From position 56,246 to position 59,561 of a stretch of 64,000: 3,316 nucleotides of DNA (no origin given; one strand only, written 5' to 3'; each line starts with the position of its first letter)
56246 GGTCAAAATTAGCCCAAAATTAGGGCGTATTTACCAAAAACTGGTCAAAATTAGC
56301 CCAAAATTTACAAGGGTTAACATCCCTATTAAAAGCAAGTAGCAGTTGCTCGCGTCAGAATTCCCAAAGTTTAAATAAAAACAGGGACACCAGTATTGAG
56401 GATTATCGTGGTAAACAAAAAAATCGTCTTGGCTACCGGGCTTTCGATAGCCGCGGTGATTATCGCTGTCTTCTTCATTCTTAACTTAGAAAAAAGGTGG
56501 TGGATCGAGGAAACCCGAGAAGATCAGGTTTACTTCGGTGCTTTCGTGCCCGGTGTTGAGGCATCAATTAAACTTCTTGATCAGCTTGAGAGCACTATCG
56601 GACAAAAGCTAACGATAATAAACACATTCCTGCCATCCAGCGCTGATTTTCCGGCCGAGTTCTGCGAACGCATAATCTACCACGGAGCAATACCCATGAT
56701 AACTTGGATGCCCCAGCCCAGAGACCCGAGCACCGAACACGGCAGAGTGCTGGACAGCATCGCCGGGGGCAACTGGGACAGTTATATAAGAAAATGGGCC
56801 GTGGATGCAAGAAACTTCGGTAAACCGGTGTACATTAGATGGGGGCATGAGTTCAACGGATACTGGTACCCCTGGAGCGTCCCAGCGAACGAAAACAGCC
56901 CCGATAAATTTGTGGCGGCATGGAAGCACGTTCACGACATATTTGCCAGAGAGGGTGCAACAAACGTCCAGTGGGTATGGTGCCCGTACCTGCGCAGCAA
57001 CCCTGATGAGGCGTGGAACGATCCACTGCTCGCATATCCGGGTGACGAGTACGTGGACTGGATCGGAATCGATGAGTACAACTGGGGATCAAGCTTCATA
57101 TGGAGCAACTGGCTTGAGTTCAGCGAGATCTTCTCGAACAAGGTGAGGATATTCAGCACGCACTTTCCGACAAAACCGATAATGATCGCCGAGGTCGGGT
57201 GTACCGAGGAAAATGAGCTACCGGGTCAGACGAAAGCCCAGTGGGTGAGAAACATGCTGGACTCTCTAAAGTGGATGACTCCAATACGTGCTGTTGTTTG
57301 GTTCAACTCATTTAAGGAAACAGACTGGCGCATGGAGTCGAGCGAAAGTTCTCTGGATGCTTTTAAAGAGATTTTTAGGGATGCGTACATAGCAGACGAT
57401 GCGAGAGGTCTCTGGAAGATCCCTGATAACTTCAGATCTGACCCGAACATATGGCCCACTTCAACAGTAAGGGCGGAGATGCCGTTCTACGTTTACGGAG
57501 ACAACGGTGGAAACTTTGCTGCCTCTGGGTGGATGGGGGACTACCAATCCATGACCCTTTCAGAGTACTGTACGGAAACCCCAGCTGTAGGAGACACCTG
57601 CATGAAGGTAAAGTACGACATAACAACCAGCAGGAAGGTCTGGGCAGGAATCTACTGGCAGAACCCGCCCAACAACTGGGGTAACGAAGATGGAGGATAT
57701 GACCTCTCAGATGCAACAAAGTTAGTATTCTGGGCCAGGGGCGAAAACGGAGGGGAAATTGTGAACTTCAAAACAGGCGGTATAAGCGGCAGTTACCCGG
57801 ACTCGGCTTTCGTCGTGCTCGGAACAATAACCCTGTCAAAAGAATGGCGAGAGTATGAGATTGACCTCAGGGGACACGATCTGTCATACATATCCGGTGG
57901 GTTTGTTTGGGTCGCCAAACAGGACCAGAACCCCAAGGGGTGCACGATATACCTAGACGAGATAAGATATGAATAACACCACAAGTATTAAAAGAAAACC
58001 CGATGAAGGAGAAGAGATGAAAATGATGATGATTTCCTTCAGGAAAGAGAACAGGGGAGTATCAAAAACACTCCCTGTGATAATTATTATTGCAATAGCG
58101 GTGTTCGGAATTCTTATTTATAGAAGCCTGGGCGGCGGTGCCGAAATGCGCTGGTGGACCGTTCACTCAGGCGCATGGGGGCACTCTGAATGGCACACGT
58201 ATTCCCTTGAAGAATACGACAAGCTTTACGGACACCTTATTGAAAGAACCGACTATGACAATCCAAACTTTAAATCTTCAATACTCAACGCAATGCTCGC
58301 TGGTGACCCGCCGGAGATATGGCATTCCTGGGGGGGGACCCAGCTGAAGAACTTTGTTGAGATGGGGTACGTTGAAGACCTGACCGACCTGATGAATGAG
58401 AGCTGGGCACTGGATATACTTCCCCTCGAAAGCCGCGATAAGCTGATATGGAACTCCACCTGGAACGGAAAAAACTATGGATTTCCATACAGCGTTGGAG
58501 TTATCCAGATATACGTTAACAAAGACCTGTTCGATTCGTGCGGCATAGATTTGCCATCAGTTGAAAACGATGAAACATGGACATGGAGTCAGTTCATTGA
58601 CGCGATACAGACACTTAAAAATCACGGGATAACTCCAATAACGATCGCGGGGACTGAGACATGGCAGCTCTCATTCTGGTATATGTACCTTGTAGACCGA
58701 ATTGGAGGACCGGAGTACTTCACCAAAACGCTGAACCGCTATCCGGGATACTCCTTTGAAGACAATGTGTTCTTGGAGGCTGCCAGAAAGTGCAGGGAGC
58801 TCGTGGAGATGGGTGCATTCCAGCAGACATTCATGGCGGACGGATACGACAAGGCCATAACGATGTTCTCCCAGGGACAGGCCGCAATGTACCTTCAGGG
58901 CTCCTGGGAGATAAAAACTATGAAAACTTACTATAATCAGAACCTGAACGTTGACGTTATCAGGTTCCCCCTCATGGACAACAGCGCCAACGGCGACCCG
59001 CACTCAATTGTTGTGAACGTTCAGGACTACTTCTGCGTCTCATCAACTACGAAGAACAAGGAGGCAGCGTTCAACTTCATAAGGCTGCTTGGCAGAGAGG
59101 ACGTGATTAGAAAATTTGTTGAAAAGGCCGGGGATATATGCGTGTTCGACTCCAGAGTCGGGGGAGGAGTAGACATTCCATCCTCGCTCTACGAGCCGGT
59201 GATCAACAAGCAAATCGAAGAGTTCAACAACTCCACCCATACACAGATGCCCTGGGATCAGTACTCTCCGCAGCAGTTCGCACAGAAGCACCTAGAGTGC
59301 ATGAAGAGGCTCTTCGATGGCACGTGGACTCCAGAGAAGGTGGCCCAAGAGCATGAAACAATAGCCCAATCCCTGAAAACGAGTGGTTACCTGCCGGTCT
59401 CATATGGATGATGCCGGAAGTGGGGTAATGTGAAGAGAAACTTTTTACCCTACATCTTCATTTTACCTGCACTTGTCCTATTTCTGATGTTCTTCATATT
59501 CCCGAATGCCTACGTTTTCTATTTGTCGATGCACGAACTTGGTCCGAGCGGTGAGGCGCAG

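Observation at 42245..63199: Archaeal polysaccharide-utilisation-like locus assembled from unusual parts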

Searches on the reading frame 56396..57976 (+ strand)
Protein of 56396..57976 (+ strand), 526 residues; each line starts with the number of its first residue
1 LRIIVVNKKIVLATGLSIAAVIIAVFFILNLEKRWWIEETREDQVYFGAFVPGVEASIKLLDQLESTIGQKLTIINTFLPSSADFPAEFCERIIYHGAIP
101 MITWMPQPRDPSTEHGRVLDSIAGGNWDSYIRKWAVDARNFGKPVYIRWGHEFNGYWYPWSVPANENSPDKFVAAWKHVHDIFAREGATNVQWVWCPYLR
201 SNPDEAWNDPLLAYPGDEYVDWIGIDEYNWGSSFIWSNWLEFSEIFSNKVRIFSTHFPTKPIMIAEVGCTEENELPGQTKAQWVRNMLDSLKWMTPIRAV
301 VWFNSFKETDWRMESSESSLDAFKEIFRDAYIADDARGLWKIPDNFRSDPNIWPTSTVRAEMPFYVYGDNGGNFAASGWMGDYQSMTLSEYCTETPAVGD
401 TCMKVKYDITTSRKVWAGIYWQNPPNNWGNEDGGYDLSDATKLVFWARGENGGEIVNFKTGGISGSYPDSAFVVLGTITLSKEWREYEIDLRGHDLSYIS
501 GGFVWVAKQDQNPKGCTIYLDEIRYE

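Call 5: search_protein_families(library=pfam, proteins=[window:56396-57976:+], max_evalue=0.01)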
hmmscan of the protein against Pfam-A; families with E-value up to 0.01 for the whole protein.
window:56396-57976:+ (526 aa): 1 family
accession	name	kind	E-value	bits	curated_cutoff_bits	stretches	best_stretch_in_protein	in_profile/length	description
PF02156.21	Glyco_hydro_26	-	3.7e-10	40.1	20.2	1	131-254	139-249/311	Glycosyl hydrolase family 26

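Call 10: search_protein_families(library=ncbifam, proteins=[window:56396-57976:+], max_evalue=0.1)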
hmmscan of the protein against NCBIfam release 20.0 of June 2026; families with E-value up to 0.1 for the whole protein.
window:56396-57976:+ (526 aa): 0 families

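Call 13: search_solved_structures(query=window:56396-57976:+, max_evalue=0.1, show_alignments=3)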
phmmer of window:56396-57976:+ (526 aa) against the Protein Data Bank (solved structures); distinct sequences matched with E-value up to 0.1: 32.
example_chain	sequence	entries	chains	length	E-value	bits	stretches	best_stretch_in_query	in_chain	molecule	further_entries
2bv9_A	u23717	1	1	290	3e-44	154.5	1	48-326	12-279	ENDOGLUCANASE H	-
2v3g_A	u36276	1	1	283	3.4e-44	154.3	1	48-326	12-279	ENDOGLUCANASE H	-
2bvd_A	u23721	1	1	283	3.5e-44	154.3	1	48-326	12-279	ENDOGLUCANASE H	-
2vi0_A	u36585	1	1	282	3.5e-44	154.3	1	48-326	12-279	Endoglucanase H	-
2cip_A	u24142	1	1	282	8.8e-44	153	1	48-326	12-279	ENDOGLUCANASE H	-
2cit_A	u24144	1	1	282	2.4e-43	151.5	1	48-326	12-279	ENDOGLUCANASE H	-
6zpl_C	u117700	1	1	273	2.9e-43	151.2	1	48-326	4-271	Endoglucanase H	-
8xvi_R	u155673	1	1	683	1.5e-42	148.9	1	48-326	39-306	Endoglucanase H,Endothelin-1 receptor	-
8xvj_R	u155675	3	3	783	1.7e-42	148.7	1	48-327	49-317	Endoglucanase H,Endothelin-1 receptor,Soluble cytochrome b562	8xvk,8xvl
7xp4_R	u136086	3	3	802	2.5e-42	148.1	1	48-326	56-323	Endoglucanase H,Taste receptor type 2 member 46,Endoglucanase H,Taste receptor type 2 memb | Endoglucanase H,Taste receptor type 2 member 46,Bitter taste recept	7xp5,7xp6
2ddx_A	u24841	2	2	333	1.3e-06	30.3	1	119-238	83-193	beta-1,3-xylanase | Beta-1,3-xylanase XYL4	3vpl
12oa_A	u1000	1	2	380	7.5e-06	27.7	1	139-208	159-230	Glycoside hydrolase family 26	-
7eet_A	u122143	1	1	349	8.6e-06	27.5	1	135-229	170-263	Mannanase KMAN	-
2qha_A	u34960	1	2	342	1.6e-05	26.6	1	131-229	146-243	Beta-1,4-mannanase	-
3cbw_A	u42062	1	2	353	1.7e-05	26.5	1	123-229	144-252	YdhT protein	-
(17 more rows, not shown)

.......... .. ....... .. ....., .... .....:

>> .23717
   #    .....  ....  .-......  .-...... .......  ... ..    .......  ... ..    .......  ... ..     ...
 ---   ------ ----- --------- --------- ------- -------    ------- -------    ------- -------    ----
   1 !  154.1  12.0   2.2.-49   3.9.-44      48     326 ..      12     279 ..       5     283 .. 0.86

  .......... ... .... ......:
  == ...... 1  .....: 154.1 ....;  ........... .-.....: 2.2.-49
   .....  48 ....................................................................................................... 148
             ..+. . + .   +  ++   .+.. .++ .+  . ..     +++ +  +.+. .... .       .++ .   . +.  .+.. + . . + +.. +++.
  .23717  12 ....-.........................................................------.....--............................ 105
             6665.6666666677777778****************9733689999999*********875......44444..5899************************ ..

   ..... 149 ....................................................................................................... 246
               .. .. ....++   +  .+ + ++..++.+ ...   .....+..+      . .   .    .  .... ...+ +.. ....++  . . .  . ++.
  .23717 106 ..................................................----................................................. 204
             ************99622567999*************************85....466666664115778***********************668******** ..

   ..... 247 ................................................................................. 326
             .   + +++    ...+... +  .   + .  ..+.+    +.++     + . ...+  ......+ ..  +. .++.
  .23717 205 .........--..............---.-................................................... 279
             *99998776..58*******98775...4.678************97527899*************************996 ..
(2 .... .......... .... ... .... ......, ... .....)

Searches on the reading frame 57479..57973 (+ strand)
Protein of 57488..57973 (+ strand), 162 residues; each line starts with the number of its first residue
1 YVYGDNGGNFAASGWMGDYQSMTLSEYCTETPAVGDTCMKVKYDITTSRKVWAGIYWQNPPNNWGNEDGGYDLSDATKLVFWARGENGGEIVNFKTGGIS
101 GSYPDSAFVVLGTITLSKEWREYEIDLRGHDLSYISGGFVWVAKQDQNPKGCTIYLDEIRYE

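Call 49: predict_structure(alignment_id=A4)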
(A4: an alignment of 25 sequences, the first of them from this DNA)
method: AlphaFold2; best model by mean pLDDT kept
length: 165 residues; sequences in the alignment: 25
mean_pLDDT: 90.2   pTM: 0.86
mean pLDDT of the five models: 90.2, 89.7, 87.8, 87.6, 80.2
residues with pLDDT >= 90: 109; 70-90: 49; 50-70: 7; < 50: 0
segments of 3 or more residues with pLDDT < 50: none
pLDDT, mean of each block of 10 residues (from residue 1): 85 91 89 95 87 83 92 92 96 91 79 91 96 91 91 93 96
secondary structure, 60 per line:
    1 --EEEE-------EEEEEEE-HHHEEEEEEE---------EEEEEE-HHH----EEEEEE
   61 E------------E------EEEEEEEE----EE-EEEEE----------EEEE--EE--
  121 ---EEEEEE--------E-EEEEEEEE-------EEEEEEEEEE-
elements in order: E3-6 E14-20 E25-31 E41-46 E55-61 E81-88 E96-100 E111-114 E124-129 E140-147 E155-164

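Call 51: fold_search(model_id=the predicted structure, library=pdb)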
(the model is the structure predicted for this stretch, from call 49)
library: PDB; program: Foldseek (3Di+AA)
matches with E <= 10: 1212; with E <= 0.001: 72
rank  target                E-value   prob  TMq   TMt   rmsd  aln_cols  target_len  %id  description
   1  1wmx_B                3.2e-07  1.00  0.66  0.57   4.3       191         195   16  Crystal Structure of Family 30 Carbohydrate Binding Module (released 2004-08-03)
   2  2c24_A                3.6e-07  1.00  0.65  0.62   4.3       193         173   16  FAMILY 30 CARBOHYDRATE-BINDING MODULE OF CELLULOSOMAL CELLULASE CEL9D- CEL44B OF CLOSTRIDIUM THERMOCELLUM (released 2005-11-22)
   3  1wzx_B                4.2e-07  1.00  0.65  0.62   4.8       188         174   14  Crystal Structure of Family 30 Carbohydrate Binding Module. (released 2005-03-22)
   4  2c24_B                5.6e-07  1.00  0.65  0.62   4.7       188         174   17  FAMILY 30 CARBOHYDRATE-BINDING MODULE OF CELLULOSOMAL CELLULASE CEL9D- CEL44B OF CLOSTRIDIUM THERMOCELLUM (released 2005-11-22)
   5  1wky                  5.6e-07  1.00  0.55  0.23   7.2       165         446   13  Crystal structure of alkaline mannanase from Bacillus sp. strain JAMB-602: catalytic domain and its Carbohydrate Binding (released 2005-06-15)
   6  6r3m_A                1.8e-06  1.00  0.62  0.58   4.7       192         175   17  Family 11 Carbohydrate-Binding Module from Clostridium thermocellum in complex with beta-1,3-1,4-mixed-linked tetrasac (released 2020-02-05)
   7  1wzx_A                2.0e-06  1.00  0.66  0.63   4.7       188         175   16  Crystal Structure of Family 30 Carbohydrate Binding Module. (released 2005-03-22)
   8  6r31_A                3.0e-06  1.00  0.60  0.58   5.6       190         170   16  Family 11 Carbohydrate-Binding Module from Clostridium thermocellum in complex with beta-1,3-1,4-mixed-linked tetrasac (released 2020-02-05)
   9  9cyn_C                4.4e-06  1.00  0.49  0.40   6.0       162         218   12  Flagellar filament sheath protein FlaA1 (released 2026-03-18)
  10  1v0a                  7.7e-06  1.00  0.62  0.60   5.3       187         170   16  Family 11 Carbohydrate-Binding Module of cellulosomal cellulase Lic26A-Cel5E of Clostridium thermocellum (released 2005-01-12)
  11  1wcu                  1.3e-05  1.00  0.49  0.53   6.1       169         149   14  CBM29_1, A Family 29 Carbohydrate Binding Module from Piromyces equi (released 2005-03-31)
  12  1w8z_B                2.2e-05  1.00  0.57  0.65   4.0       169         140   14  CBM29-2 mutant K85A: Probing the Mechanism of Ligand Recognition by Family 29 Carbohydrate Binding Modules (released 2005-03-22)
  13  4mgs                  3.5e-05  1.00  0.52  0.59   5.4       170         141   16  BiXyn10A CBM1 APO (released 2014-08-20)
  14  9cyn_A                3.5e-05  1.00  0.48  0.39   6.1       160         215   12  Flagellar filament sheath protein FlaA1 (released 2026-03-18)
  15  4qpw_A                4.1e-05  1.00  0.53  0.60   5.3       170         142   16  BiXyn10A CBM1 with Xylohexaose Bound (released 2014-08-13)
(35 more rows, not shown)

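Call 96: search_protein_families(library=pfam, proteins=[window:57488-57973:+], max_evalue=10)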
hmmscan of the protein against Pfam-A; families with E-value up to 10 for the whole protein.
window:57488-57973:+ (162 aa): 0 families

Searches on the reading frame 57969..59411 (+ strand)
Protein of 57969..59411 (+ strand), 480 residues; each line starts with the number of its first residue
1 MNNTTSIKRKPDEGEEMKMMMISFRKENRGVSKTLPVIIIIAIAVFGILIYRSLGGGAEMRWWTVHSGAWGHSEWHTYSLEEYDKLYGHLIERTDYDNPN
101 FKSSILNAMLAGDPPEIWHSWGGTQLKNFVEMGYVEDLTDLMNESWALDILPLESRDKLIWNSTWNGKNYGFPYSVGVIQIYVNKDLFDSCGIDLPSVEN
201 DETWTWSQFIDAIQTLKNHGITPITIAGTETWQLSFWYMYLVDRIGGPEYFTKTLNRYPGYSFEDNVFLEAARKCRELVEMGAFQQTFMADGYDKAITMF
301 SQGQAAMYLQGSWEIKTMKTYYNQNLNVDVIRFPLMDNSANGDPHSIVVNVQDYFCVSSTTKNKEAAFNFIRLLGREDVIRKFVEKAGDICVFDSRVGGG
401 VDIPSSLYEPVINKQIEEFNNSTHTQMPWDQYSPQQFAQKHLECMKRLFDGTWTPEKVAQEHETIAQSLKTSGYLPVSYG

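Call 5: search_protein_families(library=pfam, proteins=[window:57969-59411:+], max_evalue=0.01)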
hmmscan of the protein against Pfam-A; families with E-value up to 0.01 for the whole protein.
window:57969-59411:+ (480 aa): 2 families
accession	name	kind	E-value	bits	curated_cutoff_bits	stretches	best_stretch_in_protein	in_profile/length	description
PF01547.30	SBP_bac_1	-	9.1e-29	101.8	26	1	100-377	35-303/307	Bacterial extracellular solute-binding protein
PF13416.11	SBP_bac_8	-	6.5e-24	85.6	27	1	82-394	5-263/279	Bacterial extracellular solute-binding protein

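Call 10: search_protein_families(library=ncbifam, proteins=[window:57969-59411:+], max_evalue=0.1)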
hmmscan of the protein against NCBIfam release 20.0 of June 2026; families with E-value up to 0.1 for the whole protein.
window:57969-59411:+ (480 aa): 5 families
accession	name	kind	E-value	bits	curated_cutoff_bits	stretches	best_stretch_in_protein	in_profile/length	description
TIGR03851.1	chitin_NgcE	equivalog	1e-23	84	399.65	1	107-470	86-442/450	N-acetylglucosamine/diacetylchitobiose ABC transporter substrate-binding protein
NF053763.1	ABCarbgalBndGanS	equivalog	4.7e-08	32.2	700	1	163-390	132-342/420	galactooligosaccharide ABC transporter substrate-binding protein GanS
NF040930.1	ABC_arch_GlcS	equivalog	4.6e-07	29.1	500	1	101-324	44-263/444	glucose ABC transporter substrate-binding protein GlcS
NF007011.0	PRK09474.1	equivalog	5.4e-05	22.2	291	1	159-371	118-306/396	maltose/maltodextrin ABC transporter substrate-binding protein MalE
NF008211.0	PRK10974.1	equivalog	0.0014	17.3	411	1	166-392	135-351/439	sn-glycerol-3-phosphate ABC transporter substrate-binding protein UgpB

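Call 81: search_solved_structures(query=window:57969-59411:+, max_evalue=0.001)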
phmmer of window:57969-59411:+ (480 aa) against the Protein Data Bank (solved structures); distinct sequences matched with E-value up to 0.001: 46.
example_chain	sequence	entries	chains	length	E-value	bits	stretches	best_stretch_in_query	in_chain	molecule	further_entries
3vxb_A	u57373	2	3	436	1.9e-38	135.7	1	101-458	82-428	Putative sugar-binding lipoprotein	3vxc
4g68_B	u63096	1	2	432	2.2e-38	135.5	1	94-461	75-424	ABC transporter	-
4g68_A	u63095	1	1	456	2.7e-38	135.2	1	94-461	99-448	ABC transporter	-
8xba_A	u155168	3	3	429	6.4e-31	110.9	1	97-316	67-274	XylA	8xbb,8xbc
3zkk_A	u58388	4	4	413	9.8e-25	90.5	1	61-377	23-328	XOS BINDING PROTEIN | PUTATIVE SUGAR TRANSPORTER SOLUTE-BINDING PROTEIN | SUGAR TRANSPORTER SOLUTE-BINDING PROTEIN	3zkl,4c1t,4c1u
7ehp_A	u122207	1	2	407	5.2e-19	71.6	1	105-465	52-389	chitin oligosaccahride binding protein NagB1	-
7eho_A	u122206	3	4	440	7.6e-19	71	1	105-465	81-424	Chitin oligosaccharide binding protein NagB2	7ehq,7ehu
9xor_A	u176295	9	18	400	8.3e-17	64.3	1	101-386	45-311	maltose-binding protein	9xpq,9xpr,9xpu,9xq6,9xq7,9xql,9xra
2hq0_A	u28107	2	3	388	9.8e-17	64.1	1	99-404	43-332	Sugar ABC transporter, sugar-binding protein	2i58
2heu_A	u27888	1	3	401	1.1e-16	63.9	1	99-404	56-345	Sugar ABC transporter, sugar-binding protein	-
2hfb_A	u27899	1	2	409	1.1e-16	63.9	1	99-404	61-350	Sugar ABC transporter, sugar-binding protein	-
6pql_A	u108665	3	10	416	1.2e-16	63.8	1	99-404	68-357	ABC transporter sugar-binding protein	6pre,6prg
4qrz_A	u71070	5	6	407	1.2e-10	44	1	103-377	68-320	ABC-TYPE SUGAR TRANSPORTER | ABC transporter, substrate binding protein (Sugar)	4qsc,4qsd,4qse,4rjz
4r9f_A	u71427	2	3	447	3e-08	36.1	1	104-372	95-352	MBP1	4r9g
5ci5_A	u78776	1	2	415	3.4e-08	35.9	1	75-390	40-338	Extracellular solute-binding protein family 1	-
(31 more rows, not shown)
